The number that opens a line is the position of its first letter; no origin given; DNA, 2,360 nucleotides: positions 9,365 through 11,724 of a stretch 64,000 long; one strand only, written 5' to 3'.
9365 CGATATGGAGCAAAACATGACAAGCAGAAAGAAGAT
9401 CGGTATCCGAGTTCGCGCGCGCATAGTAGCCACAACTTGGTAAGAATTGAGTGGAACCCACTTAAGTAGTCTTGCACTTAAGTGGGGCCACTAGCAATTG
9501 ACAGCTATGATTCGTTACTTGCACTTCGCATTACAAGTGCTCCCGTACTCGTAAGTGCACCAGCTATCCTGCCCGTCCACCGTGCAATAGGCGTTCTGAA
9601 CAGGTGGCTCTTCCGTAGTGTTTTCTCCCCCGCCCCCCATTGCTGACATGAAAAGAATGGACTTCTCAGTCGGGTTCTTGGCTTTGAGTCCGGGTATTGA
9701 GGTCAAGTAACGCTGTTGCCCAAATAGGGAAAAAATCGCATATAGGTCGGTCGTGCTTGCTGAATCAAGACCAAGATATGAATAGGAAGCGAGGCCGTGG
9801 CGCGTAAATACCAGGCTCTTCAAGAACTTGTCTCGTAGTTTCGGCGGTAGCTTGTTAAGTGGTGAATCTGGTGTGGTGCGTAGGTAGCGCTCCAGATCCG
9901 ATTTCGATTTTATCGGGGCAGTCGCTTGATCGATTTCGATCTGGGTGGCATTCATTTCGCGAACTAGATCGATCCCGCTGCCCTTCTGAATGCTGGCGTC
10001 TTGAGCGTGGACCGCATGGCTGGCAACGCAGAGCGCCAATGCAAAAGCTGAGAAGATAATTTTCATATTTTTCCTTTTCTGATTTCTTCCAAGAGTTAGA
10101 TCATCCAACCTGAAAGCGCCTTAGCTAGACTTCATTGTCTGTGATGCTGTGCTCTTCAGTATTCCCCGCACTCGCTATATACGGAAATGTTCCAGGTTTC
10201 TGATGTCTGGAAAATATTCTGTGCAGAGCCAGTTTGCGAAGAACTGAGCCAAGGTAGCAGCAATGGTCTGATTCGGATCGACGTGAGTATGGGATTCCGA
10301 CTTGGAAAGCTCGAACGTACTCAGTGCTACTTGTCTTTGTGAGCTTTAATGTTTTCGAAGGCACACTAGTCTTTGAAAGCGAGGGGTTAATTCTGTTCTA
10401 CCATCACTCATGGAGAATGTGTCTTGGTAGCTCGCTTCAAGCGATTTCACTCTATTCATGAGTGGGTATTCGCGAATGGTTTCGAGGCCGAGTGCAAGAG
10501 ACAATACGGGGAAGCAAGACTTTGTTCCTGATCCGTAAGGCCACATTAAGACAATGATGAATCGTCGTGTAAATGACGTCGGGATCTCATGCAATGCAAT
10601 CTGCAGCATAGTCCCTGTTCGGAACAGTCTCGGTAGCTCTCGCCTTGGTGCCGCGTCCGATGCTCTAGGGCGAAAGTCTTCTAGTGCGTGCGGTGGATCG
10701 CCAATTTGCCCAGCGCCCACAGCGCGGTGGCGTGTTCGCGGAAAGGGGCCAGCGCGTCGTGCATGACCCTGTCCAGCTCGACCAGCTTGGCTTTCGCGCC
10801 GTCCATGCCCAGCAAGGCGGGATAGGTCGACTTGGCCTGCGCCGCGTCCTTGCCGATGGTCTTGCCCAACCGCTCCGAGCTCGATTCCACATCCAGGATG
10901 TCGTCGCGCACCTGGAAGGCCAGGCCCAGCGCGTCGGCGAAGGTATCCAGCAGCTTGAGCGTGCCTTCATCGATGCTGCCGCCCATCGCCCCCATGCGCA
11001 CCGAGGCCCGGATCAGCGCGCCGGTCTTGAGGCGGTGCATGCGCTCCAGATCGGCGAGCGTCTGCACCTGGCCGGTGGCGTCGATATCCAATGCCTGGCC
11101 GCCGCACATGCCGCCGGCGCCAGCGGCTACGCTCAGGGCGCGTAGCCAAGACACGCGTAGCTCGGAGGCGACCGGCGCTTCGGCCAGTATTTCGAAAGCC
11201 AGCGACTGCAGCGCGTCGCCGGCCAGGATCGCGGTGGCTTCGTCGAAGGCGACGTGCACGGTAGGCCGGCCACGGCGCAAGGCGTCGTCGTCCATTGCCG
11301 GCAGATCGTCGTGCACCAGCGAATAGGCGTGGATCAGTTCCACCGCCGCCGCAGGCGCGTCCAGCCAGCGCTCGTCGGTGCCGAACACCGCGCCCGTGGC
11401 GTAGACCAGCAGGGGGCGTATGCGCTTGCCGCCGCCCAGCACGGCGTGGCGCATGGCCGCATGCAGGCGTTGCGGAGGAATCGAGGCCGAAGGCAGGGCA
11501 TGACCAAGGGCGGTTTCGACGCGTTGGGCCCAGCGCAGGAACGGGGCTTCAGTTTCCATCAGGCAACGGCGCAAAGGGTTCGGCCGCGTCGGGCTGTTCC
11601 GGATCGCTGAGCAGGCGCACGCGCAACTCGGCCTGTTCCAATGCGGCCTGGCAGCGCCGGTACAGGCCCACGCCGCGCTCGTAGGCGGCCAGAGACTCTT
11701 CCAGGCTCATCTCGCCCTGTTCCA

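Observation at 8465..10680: ~2.2 kb low-GC islet between the DUF4870 gene and ispA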

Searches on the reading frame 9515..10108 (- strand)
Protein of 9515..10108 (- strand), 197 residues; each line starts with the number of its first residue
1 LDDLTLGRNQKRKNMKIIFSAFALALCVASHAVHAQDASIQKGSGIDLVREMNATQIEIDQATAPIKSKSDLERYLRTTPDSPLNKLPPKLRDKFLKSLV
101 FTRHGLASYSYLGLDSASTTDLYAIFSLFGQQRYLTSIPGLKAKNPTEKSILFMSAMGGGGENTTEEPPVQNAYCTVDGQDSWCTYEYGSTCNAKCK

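Call 3: search_protein_families(library=pfam, proteins=[window:9515-10108:-], max_evalue=1)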
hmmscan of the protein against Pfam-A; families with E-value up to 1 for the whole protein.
window:9515-10108:- (197 aa): 0 families

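Call 4: search_protein_families(library=ncbifam, proteins=[window:9515-10108:-], max_evalue=1)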
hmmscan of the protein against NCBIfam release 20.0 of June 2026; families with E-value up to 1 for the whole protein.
window:9515-10108:- (197 aa): 0 families

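Call 7: find_homologous_proteins(query=window:9515-10108:-)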
Query window:9515-10108:- (197 aa): 6 proteins with E <= 0.001 among 105 candidates.
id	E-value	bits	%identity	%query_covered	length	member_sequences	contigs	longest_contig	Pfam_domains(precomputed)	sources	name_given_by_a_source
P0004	2.0e-117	408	100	93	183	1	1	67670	-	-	-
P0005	4.9e-93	328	78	93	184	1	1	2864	-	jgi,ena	-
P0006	1.8e-85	304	74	93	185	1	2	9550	-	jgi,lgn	-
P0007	7.7e-40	155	50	76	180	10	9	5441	-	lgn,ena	-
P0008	1.2e-37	148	43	93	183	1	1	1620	-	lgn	-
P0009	8.1e-37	145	46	92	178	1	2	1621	-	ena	-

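Call 9: find_encoding_contigs(protein=P0007, flank=6000)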
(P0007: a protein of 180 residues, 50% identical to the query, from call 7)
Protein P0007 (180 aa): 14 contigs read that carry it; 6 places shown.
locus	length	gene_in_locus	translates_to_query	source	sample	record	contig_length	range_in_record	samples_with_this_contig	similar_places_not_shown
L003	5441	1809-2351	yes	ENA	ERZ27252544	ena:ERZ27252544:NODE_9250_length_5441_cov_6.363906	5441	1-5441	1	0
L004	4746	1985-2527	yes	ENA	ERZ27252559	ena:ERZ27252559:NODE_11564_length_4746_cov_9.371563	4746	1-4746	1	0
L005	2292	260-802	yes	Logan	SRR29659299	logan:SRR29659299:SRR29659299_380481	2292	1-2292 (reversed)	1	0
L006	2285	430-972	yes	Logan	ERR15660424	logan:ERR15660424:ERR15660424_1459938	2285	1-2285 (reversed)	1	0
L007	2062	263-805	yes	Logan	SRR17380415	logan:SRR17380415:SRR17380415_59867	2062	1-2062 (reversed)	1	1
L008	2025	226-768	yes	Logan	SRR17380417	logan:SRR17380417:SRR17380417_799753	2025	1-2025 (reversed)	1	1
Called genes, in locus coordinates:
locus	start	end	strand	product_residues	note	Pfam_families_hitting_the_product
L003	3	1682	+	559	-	?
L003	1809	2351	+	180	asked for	-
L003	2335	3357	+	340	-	-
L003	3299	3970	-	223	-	PF05724:TPMT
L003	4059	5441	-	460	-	?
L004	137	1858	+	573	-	PF13522:GATase_6, PF13537:GATase_7, PF12481:DUF3700, PF00733:Asn_synthase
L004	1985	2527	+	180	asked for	-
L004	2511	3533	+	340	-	-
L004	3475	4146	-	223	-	PF05724:TPMT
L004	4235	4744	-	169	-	?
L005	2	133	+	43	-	?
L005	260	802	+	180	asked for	-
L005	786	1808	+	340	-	-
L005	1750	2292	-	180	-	?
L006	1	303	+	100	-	?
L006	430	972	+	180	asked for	-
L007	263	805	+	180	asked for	-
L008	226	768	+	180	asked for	-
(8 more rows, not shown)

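Call 10: find_encoding_contigs(protein=P0005, flank=5000)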
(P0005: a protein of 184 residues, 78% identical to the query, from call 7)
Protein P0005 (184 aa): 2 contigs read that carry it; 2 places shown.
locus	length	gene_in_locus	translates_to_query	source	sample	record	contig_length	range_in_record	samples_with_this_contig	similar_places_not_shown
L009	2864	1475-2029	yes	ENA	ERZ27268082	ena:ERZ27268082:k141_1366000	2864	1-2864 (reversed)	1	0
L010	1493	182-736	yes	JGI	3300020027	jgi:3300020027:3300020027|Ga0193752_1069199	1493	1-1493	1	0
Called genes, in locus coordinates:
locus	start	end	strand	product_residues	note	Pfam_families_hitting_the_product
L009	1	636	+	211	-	?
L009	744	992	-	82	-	PF12680:SnoaL_2 (weak)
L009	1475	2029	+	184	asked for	-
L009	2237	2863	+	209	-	?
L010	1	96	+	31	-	?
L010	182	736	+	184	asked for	-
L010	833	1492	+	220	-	?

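Call 30: search_solved_structures(query=A1, max_evalue=10)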
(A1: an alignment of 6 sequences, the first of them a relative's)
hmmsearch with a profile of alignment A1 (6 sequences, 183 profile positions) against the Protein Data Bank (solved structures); distinct sequences matched with E-value up to 10: 7.
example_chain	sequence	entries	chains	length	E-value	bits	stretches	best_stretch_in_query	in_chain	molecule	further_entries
2jna_A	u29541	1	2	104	0.049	16.5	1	1-66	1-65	Putative secreted protein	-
3i2b_A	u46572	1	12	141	0.12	15.2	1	38-110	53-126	6-pyruvoyl tetrahydrobiopterin synthase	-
3hjb_A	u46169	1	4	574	0.39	13.6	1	54-148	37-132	Glucose-6-phosphate isomerase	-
4cns_A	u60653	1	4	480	0.67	12.8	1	94-124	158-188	DIHYDROPYRIMIDINASE-LIKE 3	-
4cnt_A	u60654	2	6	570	0.86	12.5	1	94-124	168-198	DIHYDROPYRIMIDINASE-LIKE 3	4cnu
4bkn_A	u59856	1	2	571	0.86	12.5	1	94-124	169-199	DIHYDROPYRIMIDINASE-RELATED PROTEIN 3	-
3bu9_A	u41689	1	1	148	4.5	10.1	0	146-179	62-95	Lipocalin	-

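Call 38: find_related_loci(query=A1, collection=genome_contigs, flank=10000)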
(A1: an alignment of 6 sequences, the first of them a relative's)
Query A1 (183 aa) in genome_contigs; peptide patterns used: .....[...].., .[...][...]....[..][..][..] (x = any residue, [..] = any of these).
39 stretches matched a pattern; 1 encode a relative of the query (tblastn E <= 1e-3); 1 distinct loci.
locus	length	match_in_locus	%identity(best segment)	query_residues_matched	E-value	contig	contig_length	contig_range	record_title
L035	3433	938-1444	46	10-182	4e-45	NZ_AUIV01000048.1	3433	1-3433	Thermomonas fusca DSM 15424 G582DRAFT_scaffold00043.43_C, whole genome shotgun sequence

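Call 49: predict_structure(alignment_id=A1)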
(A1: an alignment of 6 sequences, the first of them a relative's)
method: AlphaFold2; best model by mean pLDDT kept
length: 183 residues; sequences in the alignment: 6
mean_pLDDT: 53.3   pTM: 0.43
mean pLDDT of the five models: 53.3, 50.2, 47.9, 42.5, 40.3
residues with pLDDT >= 90: 7; 70-90: 44; 50-70: 24; < 50: 108
segments of 3 or more residues with pLDDT < 50: 1-45, 118-164, 170-183
pLDDT, mean of each block of 10 residues (from residue 1): 45 39 33 34 50 85 89 88 72 65 74 65 37 39 28 33 46 42 40
secondary structure, 60 per line:
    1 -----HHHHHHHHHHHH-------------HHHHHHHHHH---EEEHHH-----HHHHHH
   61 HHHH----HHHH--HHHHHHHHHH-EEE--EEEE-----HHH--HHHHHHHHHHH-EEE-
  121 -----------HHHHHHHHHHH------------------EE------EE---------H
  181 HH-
elements in order: H6-17 H31-40 E44-46 H55-64 H69-72 H75-84 E86-88 E91-94 H105-115 E117-119 H132-142

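Call 63: search_protein_families(library=pfam, alignment_id=A1, max_evalue=10)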
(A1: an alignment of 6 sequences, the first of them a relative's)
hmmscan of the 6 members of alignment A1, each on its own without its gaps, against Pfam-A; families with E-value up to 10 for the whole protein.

A. member 1, P0004 (183 aa): 0 families

B. families by the number of members that match (of 6 scanned): 1 family
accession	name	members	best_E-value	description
PF25508.1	TRPM2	1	0.16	TRPM2-like domain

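Call 70: find_encoding_contigs(protein=P0008, flank=5000)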
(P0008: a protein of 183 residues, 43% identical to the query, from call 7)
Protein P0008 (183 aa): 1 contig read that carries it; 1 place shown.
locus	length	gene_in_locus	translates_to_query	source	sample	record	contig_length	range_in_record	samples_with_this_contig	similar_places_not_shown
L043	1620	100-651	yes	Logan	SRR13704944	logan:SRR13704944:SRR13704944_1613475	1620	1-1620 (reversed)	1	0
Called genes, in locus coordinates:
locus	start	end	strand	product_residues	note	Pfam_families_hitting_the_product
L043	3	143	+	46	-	?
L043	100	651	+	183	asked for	-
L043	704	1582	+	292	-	-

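Call 73: search_protein_representatives(alignment_id=A5)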
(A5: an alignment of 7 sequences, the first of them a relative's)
Query: 7 sequences, 182 profile positions. Proteins with E-value up to 0.001 (for the whole library): 805; up to 1e-10: 428; up to 1e-30: 17. The best 150 are listed.
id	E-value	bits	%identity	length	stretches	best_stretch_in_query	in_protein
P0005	6.8e-90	316.0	-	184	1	1-182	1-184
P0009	3.6e-83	294.0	-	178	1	1-181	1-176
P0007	4.8e-75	267.6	-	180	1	6-182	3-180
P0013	1.0e-51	191.6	-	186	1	1-181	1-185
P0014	4.3e-47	176.5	-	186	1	1-181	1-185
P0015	8.5e-46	172.3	-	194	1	2-182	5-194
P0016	1.1e-45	171.9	-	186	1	5-181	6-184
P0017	7.6e-44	165.9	-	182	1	1-181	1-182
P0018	9.5e-42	159.1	-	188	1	1-182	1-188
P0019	6.6e-37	143.3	-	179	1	1-181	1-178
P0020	2.3e-34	135.0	-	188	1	1-181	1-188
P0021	3.7e-34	134.3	-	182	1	17-181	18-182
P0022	4.6e-34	134.0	-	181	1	7-180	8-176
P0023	5.0e-33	130.6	-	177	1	11-181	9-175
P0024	2.1e-31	125.3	-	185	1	18-179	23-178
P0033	2.3e-28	115.4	-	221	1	1-181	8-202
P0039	1.6e-25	106.2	-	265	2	46-130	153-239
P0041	1.4e-24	103.1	-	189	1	7-144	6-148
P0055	2.0e-20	89.6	-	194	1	2-144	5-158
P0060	5.2e-20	88.2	-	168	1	29-134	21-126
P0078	9.0e-19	84.2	-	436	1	41-167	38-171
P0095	4.3e-18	82.0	-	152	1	49-120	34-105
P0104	1.3e-17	80.4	-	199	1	24-181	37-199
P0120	6.1e-17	78.2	-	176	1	6-136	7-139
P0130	1.4e-16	77.0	-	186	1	43-142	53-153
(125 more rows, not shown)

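Call 76: search_protein_families(library=pfam, proteins=[P0130, P0120, P0041, P0078, P0039, P0095, P0055, P0033], max_evalue=1)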
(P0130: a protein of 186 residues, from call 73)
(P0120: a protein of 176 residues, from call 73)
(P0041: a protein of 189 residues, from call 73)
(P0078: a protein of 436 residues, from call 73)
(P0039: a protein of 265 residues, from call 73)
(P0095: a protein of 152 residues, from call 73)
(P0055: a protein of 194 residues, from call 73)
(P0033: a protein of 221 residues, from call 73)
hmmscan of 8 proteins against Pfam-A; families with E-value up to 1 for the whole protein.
P0130 (186 aa): 0 families

P0120 (176 aa): 0 families

P0041 (189 aa): 0 families

P0078 (436 aa): 0 families

P0039 (265 aa): 1 family
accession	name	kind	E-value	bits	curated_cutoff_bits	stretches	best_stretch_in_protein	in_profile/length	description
PF12067.13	Sox17_18_mid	-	0.078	13.4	25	0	176-194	23-40/50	Sox 17/18 central domain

P0095 (152 aa): 0 families

P0055 (194 aa): 0 families

P0033 (221 aa): 0 families

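Call 77: search_protein_families(library=ncbifam, proteins=[P0130, P0120, P0041, P0078, P0039, P0095, P0055, P0033], max_evalue=1)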
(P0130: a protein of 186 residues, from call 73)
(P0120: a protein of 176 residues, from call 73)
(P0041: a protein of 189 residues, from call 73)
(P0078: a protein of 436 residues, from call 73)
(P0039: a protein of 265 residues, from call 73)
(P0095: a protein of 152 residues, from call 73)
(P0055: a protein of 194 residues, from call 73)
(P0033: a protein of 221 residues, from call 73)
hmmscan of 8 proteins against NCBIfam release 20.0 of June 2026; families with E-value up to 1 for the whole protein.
P0130 (186 aa): 0 families

P0120 (176 aa): 0 families

P0041 (189 aa): 2 families
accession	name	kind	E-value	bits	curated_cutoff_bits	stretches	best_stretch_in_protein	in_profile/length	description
NF005148.0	PRK06617.1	equivalog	0.13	11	524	0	100-158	136-186/390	2-octaprenyl-6-methoxyphenyl hydroxylase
NF052666.1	VPA0252_fam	equivalog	0.2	11.7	100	0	1-31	1-31/78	VPA0252 family protein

P0078 (436 aa): 0 families

P0039 (265 aa): 0 families

P0095 (152 aa): 2 families
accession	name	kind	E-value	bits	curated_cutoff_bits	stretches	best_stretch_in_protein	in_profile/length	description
NF033636.1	acid_shock_Asr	equivalog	0.26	12.1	50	1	7-33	7-33/119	acid resistance repetitive basic protein Asr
NF047847.2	SS_mature_LptM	equivalog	0.73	10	27.7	0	2-18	1-20/31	LPS translocon maturation chaperone LptM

P0055 (194 aa): 0 families

P0033 (221 aa): 0 families

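Call 82: find_related_loci(query=A5, collection=metagenome_contigs, flank=3000)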
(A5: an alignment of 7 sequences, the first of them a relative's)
Query A5 (183 aa) in metagenome_contigs; peptide patterns used: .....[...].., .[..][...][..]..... (x = any residue, [..] = any of these).
46 stretches matched a pattern; 4 encode a relative of the query (tblastn E <= 1e-3); 4 distinct loci.
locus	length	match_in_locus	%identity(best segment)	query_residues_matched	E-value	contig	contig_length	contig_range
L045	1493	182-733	78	1-183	4e-108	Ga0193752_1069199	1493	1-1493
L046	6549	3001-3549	73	1-183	2e-89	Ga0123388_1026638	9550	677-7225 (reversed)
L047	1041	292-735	50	35-183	3e-51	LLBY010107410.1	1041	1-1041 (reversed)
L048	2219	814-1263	49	33-183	4e-48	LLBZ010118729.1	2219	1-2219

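Call 89: find_encoding_contigs(protein=P0130, flank=4000, max_places=3)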
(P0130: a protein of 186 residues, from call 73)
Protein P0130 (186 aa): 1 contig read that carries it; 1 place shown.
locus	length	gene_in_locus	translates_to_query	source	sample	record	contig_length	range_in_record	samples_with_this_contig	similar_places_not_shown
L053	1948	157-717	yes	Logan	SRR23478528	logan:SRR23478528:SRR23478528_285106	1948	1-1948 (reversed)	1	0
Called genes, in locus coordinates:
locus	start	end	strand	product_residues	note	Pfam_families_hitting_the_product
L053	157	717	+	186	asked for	-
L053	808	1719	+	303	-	-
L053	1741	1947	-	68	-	?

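Call 90: find_encoding_contigs(protein=P0078, flank=4000, max_places=3)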
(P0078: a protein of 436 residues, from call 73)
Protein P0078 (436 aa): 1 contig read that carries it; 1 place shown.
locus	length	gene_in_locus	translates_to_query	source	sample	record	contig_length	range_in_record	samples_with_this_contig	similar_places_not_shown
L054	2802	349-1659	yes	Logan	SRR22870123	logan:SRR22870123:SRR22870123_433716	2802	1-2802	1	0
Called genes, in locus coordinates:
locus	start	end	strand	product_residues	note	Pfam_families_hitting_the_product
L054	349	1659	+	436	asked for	-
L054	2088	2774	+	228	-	PF00072:Response_reg, PF00486:Trans_reg_C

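Call 91: find_encoding_contigs(protein=P0020, flank=4000, max_places=2)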
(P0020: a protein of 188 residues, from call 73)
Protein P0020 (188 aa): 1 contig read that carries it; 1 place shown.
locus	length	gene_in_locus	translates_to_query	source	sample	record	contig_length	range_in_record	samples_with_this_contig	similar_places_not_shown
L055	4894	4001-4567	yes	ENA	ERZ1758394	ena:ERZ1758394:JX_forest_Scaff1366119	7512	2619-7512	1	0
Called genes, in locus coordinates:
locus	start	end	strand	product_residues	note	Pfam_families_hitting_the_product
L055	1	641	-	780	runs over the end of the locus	PF17963:Big_9 (weak), PF01839:FG-GAP (faint), PF13517:FG-GAP_3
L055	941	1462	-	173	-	PF01638:HxlR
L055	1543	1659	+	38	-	-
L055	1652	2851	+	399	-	PF07690:MFS_1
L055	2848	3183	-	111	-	-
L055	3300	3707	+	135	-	PF00665:rve, PF13333:rve_2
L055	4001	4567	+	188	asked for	-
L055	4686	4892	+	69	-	?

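Call 92: find_encoding_contigs(protein=P0055, flank=4000, max_places=2)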
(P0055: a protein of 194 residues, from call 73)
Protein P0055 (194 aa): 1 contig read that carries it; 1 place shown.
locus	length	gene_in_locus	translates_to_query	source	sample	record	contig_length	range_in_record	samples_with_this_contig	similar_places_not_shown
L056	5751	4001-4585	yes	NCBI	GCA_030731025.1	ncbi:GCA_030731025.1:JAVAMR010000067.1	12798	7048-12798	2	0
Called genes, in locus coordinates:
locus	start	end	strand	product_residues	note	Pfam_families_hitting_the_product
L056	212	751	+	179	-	-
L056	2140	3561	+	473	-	PF00078:RVT_1, PF00680:RdRP_1, PF08388:GIIM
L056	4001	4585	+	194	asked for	-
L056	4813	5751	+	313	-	?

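Call 93: find_encoding_contigs(protein=P0060, flank=4000, max_places=2)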
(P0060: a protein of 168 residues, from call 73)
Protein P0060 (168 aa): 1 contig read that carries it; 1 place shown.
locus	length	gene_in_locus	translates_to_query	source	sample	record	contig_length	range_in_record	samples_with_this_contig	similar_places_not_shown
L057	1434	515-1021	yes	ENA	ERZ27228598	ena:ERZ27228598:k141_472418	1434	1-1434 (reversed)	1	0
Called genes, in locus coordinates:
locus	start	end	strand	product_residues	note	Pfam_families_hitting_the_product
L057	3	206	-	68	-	?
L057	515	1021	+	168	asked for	-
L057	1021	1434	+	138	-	?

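Call 94: find_encoding_contigs(protein=P0104, flank=4000, max_places=2)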
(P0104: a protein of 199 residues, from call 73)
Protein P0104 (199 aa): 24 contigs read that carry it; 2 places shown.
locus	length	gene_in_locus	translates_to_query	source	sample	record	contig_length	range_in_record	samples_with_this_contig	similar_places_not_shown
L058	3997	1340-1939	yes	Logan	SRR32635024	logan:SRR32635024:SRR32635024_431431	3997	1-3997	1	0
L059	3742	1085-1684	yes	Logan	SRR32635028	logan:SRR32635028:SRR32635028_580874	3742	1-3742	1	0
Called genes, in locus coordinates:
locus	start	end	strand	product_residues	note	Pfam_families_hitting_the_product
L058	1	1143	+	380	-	?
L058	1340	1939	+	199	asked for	-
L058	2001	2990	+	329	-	-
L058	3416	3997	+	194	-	?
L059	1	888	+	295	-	?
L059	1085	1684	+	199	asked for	-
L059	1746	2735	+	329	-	-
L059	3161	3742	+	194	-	?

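Call 107: fold_search(model_id=the predicted structure, library=pdb)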
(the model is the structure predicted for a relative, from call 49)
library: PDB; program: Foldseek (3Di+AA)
matches with E <= 10: 8; with E <= 0.001: 0
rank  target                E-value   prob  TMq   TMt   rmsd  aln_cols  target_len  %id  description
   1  5flz_MODEL_1_A        2.3e+00  0.03  0.15  0.07  13.9       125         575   12  Cryo-EM structure of gamma-TuSC oligomers in a closed conformation (released 2016-01-13)
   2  2l4i_MODEL_1_A        3.8e+00  0.01  0.15  0.17  15.8       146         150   14  The Solution Structure of Magnesium bound CIB1 (released 2011-03-09)
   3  5wlc_SB               6.7e+00  0.01  0.12  0.08  23.6       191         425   16  The complete structure of the small subunit processome (released 2017-09-27)
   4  3wzd                  7.1e+00  0.01  0.10  0.08  14.4       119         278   11  KDR in complex with ligand lenvatinib (released 2015-05-27)
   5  8qsy_PC               7.1e+00  0.01  0.10  0.06  19.5       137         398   11  Portal capsid interface of full Haloferax tailed virus 1. (released 2024-10-23)
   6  6djy_C                9.1e+00  0.01  0.13  0.04  10.2        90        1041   14  Fako virus (released 2019-06-05)
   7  7ung_z                9.1e+00  0.00  0.08  0.10  27.4       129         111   16  48-nm repeat of the human respiratory doublet microtubule (released 2022-10-05)
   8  8qsy_PD               9.7e+00  0.00  0.11  0.06  19.3       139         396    9  Portal capsid interface of full Haloferax tailed virus 1. (released 2024-10-23)

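Call 116: search_protein_families(library=padloc, proteins=[P0004, P0130], max_evalue=0.1)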
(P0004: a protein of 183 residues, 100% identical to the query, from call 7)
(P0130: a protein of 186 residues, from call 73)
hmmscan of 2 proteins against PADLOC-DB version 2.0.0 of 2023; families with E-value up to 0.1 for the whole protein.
P0004 (183 aa): 0 families

P0130 (186 aa): 0 families

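Call 117: search_protein_families(library=phrogs, proteins=[P0004, P0130], max_evalue=0.1)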
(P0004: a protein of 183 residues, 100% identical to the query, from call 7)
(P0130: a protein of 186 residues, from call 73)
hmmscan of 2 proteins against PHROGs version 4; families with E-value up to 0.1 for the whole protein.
P0004 (183 aa): 1 family
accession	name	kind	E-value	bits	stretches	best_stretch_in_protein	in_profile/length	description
phrog_7390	-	unknown function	0.093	14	0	32-62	29-59/64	-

P0130 (186 aa): 0 families

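Call 119: search_dna_similar(query=P0004, collection=plasmids, mode=protein, max_evalue=0.001, max_rows=10)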
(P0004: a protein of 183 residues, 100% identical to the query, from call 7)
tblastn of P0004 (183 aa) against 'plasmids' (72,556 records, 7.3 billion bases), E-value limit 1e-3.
No match.

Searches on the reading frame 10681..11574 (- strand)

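Call 3: search_protein_families(library=pfam, proteins=[window:10681-11574:-], max_evalue=1)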
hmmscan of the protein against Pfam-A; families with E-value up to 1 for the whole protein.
window:10681-11574:- (297 aa): 2 families
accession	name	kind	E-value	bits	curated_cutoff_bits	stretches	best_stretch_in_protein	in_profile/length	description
PF00348.22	polyprenyl_synt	-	8e-58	196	27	1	35-263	2-226/251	Polyprenyl synthetase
PF01175.24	Urocanase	-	0.098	12.7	23.2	1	146-178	28-60/209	Urocanase Rossmann-like domain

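Call 4: search_protein_families(library=ncbifam, proteins=[window:10681-11574:-], max_evalue=1)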
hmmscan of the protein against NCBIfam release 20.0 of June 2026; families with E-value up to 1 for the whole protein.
window:10681-11574:- (297 aa): 17 families
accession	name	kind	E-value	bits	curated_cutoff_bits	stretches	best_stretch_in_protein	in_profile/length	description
NF045485.1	FPPsyn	subfamily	8.5e-101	336.9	275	1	16-297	5-288/288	farnesyl diphosphate synthase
NF007877.0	PRK10581.1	equivalog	2.1e-94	316.1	321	1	16-292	11-291/299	(2E,6E)-farnesyl diphosphate synthase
NF045685.1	GGPPSynCrtE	equivalog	1.9e-73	247.1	460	1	17-297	12-293/293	geranylgeranyl diphosphate synthase CrtE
NF041169.1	f2_encap_cargo4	exception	9.1e-55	186.2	450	1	45-274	46-270/334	family 2 encapsulin nanocompartment cargo protein polyprenyl transferase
NF040698.1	IdsA_Meth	equivalog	4.5e-54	183.9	468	1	17-260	12-253/328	short chain isoprenyl diphosphate synthase IdsA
NF041003.1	GGPP_syn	equivalog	3.2e-43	148.1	500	1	35-252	26-242/326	geranylgeranyl diphosphate synthase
NF040789.2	gerfarn_diphsyn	equivalog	3.4e-38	131.7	560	1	17-253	16-263/345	geranylfarnesyl diphosphate synthase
NF045549.1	GGPPsyn_IdsB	equivalog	2.7e-36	125.3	475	1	48-272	64-284/346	geranylgeranyl diphosphate synthase IdsB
TIGR02748.1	GerC3_HepT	equivalog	2.4e-35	122.2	456.55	1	19-263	16-249/319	heptaprenyl diphosphate synthase component II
NF045628.1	HxpDPsynlarge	equivalog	1.8e-34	119.2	500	1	35-262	21-239/311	hexaprenyl-diphosphate synthase large subunit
TIGR02749.1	prenyl_cyano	equivalog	1.8e-29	102.8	383.2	1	37-265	32-254/322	solanesyl diphosphate synthase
NF042417.1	NPPPS_Mycobact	equivalog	1.2e-25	90.3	600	1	37-273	44-272/335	nonaprenyl/(2E,6E)-farnesyl/geranylgeranyl diphosphat synthase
NF008140.0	PRK10888.1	equivalog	7.2e-25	88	412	1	44-262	39-249/323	octaprenyl diphosphate synthase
NF040627.1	GFPS_Meth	equivalog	5.6e-21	75.2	600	1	36-232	27-213/285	geranylfarnesyl diphosphate synthase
NF042416.1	GFPPS_Mycobact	equivalog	1.5e-20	73.5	600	1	36-250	29-260/350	bifunctional (2E,6E)-farnesyl/geranyl diphosphate synthase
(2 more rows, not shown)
